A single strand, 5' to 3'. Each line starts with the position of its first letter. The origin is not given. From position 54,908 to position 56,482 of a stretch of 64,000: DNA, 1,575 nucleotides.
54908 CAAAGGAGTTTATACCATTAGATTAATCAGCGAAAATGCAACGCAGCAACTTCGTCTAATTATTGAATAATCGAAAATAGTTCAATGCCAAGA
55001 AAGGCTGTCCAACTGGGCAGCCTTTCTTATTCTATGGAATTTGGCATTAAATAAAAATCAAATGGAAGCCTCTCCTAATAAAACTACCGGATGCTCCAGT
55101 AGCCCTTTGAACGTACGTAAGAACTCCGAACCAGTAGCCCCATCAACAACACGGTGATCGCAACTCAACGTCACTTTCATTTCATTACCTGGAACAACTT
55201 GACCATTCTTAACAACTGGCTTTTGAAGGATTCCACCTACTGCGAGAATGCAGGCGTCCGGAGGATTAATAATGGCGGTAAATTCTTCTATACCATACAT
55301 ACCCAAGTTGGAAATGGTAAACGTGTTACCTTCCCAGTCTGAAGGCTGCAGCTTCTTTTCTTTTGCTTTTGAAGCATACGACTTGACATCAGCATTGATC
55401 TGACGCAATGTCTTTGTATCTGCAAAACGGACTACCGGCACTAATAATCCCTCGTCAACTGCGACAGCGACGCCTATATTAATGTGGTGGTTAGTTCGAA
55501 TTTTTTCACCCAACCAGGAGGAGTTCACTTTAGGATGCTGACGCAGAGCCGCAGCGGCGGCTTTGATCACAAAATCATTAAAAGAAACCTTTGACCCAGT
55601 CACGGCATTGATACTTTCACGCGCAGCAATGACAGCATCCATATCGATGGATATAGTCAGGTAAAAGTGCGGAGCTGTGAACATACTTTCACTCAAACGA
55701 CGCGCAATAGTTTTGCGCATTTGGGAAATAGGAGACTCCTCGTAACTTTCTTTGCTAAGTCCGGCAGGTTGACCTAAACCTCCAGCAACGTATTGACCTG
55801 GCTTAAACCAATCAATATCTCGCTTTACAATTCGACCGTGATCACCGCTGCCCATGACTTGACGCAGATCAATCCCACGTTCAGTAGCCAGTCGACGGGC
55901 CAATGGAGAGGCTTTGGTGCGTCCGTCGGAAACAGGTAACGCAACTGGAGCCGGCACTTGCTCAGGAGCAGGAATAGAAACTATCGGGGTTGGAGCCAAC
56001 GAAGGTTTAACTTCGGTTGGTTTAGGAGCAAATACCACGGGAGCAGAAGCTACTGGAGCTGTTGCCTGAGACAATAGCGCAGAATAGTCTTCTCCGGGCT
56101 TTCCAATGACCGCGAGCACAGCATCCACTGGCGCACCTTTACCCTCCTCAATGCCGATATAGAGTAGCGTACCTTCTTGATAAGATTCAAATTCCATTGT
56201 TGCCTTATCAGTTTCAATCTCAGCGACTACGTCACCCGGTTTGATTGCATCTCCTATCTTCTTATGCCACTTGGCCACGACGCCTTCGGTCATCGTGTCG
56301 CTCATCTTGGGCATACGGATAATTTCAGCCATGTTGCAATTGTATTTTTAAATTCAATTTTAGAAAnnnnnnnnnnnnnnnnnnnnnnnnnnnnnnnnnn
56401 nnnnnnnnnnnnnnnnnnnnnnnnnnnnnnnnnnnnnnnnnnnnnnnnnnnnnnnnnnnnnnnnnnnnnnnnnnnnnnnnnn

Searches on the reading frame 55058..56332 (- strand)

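Call 45: search_protein_families(library=pfam, proteins=[window:55058-56332:-], max_evalue=0.00001)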
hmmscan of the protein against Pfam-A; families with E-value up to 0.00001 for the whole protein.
window:55058-56332:- (424 aa): 3 families
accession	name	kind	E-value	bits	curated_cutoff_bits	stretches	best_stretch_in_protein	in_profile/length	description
PF00198.28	2-oxoacid_dh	-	3.1e-86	289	23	1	196-419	3-231/232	2-oxoacid dehydrogenases acyltransferase (catalytic domain)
PF00364.28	Biotin_lipoyl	-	1.1e-16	60.8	22.1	1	5-76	3-73/73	Biotin-requiring enzyme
PF02817.22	E3_binding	-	1.4e-14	54.4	23.7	1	140-173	2-35/36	e3 binding domain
